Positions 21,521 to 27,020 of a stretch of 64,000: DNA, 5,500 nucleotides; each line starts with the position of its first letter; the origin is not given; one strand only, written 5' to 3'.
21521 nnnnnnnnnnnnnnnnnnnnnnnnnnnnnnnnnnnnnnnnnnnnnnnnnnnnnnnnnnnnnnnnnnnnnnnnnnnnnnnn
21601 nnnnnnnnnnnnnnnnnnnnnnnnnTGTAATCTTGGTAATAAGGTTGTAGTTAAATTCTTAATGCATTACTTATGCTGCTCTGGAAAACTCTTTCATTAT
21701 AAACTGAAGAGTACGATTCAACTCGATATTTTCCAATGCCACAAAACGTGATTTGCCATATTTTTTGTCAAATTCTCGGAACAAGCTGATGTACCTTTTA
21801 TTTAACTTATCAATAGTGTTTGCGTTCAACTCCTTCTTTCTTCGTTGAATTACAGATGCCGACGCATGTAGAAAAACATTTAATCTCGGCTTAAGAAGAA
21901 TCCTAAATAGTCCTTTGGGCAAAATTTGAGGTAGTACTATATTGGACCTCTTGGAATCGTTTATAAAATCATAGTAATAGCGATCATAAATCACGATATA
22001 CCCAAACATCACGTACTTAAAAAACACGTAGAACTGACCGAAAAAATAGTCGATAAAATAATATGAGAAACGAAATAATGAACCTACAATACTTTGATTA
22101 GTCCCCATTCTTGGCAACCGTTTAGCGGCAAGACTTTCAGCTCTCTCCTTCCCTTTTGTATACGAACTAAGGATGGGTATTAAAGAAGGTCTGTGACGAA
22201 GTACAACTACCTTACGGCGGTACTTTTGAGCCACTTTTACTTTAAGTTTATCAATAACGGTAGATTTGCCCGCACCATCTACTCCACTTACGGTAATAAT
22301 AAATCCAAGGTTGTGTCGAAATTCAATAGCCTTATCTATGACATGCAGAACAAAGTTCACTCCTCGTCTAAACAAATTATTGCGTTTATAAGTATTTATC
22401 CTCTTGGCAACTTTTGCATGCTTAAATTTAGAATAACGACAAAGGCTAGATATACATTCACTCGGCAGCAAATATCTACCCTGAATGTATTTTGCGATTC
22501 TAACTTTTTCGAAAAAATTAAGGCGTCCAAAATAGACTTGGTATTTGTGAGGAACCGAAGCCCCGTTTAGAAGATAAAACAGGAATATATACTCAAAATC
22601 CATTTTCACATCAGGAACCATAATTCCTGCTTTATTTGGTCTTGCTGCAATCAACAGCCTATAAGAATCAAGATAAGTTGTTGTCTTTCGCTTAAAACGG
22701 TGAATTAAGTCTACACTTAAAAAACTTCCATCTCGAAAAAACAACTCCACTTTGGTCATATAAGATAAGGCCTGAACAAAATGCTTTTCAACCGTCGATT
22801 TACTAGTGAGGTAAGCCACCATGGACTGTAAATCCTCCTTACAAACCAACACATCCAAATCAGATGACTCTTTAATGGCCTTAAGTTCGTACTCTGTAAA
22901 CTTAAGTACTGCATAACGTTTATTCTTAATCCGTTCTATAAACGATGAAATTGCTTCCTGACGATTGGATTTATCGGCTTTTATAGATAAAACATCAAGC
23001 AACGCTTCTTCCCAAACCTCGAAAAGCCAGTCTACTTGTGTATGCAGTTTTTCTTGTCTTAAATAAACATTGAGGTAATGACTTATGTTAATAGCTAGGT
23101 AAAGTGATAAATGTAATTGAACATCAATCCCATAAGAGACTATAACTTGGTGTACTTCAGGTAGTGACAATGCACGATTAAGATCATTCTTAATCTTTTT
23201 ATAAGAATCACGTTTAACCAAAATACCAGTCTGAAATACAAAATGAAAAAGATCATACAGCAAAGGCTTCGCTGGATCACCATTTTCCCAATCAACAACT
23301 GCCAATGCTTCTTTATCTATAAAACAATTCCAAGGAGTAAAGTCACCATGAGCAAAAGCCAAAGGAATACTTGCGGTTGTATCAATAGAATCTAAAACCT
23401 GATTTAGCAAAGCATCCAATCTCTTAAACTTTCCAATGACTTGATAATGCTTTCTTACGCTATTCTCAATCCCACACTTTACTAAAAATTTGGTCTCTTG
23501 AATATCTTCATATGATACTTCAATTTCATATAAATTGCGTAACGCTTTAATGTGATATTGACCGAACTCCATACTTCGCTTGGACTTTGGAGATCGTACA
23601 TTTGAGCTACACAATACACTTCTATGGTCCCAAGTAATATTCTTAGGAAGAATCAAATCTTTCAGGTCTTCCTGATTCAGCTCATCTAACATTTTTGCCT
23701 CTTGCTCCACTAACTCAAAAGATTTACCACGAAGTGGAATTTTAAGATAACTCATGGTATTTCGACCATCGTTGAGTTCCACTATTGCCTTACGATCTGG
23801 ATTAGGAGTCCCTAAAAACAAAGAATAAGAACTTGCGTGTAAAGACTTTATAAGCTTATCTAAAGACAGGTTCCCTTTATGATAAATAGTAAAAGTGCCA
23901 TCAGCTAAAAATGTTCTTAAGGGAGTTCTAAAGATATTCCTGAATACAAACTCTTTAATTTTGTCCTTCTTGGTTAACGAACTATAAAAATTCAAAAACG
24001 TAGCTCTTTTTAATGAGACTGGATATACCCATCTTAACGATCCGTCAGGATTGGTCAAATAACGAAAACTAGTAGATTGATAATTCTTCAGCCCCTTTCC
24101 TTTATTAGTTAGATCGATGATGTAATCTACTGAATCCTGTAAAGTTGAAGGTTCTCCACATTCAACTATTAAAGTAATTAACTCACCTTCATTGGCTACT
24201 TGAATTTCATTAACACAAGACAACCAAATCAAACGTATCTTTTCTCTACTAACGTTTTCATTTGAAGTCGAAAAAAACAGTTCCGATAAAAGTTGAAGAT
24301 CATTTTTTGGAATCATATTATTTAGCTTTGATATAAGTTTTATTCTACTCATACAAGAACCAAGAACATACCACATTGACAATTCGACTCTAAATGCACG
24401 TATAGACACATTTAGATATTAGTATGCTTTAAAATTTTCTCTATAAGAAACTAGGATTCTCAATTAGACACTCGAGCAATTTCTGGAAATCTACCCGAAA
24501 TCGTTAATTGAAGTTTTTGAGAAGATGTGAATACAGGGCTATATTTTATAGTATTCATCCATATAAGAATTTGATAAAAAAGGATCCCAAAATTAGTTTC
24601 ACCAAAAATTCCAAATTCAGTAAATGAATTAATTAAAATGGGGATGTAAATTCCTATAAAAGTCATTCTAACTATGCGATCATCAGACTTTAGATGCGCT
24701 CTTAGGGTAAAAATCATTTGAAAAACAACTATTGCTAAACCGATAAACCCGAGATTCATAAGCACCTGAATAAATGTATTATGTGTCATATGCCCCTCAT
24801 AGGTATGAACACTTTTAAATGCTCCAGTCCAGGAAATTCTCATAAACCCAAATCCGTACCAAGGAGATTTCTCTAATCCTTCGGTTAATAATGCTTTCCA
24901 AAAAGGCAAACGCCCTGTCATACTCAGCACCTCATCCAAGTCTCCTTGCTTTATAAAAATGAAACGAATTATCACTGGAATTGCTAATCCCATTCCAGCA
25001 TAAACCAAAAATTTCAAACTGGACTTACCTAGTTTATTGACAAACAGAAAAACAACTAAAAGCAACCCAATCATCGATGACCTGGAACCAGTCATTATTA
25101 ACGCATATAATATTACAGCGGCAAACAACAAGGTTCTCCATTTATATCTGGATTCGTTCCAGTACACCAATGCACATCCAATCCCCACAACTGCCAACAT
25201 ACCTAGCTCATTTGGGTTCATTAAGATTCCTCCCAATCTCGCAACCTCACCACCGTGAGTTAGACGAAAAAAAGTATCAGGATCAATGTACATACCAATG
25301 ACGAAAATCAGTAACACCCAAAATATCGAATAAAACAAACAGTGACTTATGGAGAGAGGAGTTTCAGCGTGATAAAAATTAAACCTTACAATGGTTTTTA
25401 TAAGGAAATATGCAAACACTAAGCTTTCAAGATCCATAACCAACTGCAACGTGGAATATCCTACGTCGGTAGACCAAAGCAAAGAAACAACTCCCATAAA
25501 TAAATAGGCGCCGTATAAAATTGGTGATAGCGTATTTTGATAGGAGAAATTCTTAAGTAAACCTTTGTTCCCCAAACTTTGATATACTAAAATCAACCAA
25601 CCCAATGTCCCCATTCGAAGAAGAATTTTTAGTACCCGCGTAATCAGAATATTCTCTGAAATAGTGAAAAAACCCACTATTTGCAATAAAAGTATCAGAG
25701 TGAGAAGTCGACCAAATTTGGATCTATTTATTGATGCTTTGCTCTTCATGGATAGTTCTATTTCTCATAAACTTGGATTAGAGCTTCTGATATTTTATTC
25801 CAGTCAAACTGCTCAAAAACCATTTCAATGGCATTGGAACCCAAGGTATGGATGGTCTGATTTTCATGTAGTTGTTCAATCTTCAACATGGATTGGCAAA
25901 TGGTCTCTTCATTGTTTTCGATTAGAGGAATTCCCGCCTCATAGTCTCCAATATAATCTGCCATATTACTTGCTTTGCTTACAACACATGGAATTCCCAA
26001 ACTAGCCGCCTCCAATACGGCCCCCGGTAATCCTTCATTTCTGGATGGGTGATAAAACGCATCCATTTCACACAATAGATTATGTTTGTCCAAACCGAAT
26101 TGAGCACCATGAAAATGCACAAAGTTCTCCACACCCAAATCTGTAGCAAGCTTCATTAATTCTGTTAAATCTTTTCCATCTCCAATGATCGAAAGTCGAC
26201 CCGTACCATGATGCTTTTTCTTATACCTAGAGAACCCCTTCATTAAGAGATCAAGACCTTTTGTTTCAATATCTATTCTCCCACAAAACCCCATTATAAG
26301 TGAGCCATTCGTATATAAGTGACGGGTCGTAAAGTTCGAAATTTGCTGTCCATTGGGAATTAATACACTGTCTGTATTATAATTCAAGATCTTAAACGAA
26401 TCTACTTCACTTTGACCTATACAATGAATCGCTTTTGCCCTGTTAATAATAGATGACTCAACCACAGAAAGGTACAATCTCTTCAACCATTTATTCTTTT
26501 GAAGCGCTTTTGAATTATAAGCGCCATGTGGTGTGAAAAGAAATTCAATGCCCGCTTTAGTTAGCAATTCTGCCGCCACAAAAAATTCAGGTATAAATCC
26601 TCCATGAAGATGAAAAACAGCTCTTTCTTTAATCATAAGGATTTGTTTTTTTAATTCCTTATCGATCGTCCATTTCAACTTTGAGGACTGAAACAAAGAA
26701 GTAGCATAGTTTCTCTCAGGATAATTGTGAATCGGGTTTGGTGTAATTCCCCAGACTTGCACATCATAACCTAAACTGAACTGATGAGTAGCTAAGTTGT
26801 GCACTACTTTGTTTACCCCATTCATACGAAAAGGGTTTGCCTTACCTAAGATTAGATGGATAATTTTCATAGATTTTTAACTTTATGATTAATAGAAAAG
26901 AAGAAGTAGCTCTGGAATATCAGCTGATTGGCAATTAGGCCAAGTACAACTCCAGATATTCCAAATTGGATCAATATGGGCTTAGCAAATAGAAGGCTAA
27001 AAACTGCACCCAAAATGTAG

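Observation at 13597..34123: Candidate NO-responsive phosphorelay split around a 14.5-kb Wzx/Wzy polysaccharide operon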

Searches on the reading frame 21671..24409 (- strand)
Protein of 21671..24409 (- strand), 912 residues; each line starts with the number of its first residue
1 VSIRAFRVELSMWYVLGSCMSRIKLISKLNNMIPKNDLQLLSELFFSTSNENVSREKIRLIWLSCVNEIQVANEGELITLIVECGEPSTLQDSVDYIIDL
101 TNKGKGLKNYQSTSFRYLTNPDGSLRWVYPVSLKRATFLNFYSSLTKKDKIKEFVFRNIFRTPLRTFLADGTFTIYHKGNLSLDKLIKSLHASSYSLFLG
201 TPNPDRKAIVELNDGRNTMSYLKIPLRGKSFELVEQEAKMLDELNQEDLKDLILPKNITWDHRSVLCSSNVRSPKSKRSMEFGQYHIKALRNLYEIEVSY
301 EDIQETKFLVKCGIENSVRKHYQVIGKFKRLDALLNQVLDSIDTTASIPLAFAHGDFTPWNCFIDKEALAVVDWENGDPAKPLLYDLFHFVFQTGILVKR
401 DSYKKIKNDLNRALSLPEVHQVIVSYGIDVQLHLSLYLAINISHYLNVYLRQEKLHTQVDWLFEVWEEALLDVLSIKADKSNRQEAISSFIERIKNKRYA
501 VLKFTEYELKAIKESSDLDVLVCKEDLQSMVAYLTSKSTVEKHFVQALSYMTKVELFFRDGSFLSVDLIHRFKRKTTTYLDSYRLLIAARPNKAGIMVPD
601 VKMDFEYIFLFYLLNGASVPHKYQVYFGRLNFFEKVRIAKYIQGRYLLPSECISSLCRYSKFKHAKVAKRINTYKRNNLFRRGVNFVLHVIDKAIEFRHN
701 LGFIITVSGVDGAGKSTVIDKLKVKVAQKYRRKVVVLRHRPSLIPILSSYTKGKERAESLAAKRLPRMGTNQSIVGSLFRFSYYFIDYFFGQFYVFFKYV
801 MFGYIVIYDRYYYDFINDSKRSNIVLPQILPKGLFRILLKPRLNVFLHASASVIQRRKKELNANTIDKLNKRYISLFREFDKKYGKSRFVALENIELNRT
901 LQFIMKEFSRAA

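Call 4: search_protein_families(library=pfam, proteins=[window:21671-24409:-], max_evalue=0.01)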
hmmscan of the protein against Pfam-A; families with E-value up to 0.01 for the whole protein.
window:21671-24409:- (912 aa): 2 families
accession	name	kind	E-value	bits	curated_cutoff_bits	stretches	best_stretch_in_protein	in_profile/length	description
PF01636.29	APH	-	9.1e-06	26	23.2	1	330-390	146-209/239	Phosphotransferase enzyme family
PF02223.23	Thymidylate_kin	-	0.00047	20.3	27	0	708-741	2-33/185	Thymidylate kinase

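Call 44: search_protein_families(library=ncbifam, proteins=[window:21671-24409:-], max_evalue=0.01)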
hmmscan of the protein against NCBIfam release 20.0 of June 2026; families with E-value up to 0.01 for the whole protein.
window:21671-24409:- (912 aa): 4 families
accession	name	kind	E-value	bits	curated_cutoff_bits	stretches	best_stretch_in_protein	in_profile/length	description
NF004040.0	PRK05537.1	equivalog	0.00047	18.7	669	1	687-737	381-431/572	bifunctional sulfate adenylyltransferase/adenylylsulfate kinase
TIGR00041.1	DTMP_kinase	equivalog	0.00083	19.1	83.25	0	704-735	6-37/196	dTMP kinase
NF006958.0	PRK09435.1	equivalog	0.0018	17.3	329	1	703-761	58-115/333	methylmalonyl Co-A mutase-associated GTPase MeaB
NF005923.0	PRK07933.1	equivalog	0.0051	16.2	193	0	704-731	2-29/213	dTMP kinase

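Call 82: search_solved_structures(query=window:21671-24409:-, max_evalue=0.01)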
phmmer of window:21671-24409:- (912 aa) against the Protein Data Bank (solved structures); distinct sequences matched with E-value up to 0.01: 0.
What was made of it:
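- Tried and rejected: The 912-aa protein has no PDB sequence relative (call 82).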

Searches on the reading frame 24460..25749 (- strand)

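Call 4: search_protein_families(library=pfam, proteins=[window:24460-25749:-], max_evalue=0.01)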
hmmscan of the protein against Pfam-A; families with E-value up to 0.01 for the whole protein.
window:24460-25749:- (429 aa): 1 family
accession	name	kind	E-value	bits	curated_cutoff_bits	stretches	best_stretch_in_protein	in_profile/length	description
PF04932.20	Wzy_C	-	6.8e-12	45.8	31.7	1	209-341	2-148/149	O-Antigen ligase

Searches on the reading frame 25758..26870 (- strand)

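Call 4: search_protein_families(library=pfam, proteins=[window:25758-26870:-], max_evalue=0.01)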
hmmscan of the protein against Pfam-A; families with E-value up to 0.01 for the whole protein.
window:25758-26870:- (370 aa): 5 families
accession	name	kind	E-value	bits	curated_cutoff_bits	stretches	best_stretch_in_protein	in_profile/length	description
PF00534.26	Glycos_transf_1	-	2.8e-24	86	26.4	1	190-339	15-161/172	Glycosyl transferases group 1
PF13692.12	Glyco_trans_1_4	-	2.6e-23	83.3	27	1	192-330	3-138/142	Glycosyl transferases group 1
PF13439.12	Glyco_transf_4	-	6.7e-11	42.9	28.5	1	17-174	2-165/170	Glycosyltransferase Family 4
PF20706.3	GT4-conflict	-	3.8e-09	36.5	26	1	182-310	189-323/385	Family 4 Glycosyltransferase in conflict systems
PF13579.12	Glyco_trans_4_4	-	1.5e-08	35.6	29.7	1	85-174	74-158/158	Glycosyl transferase 4-like domain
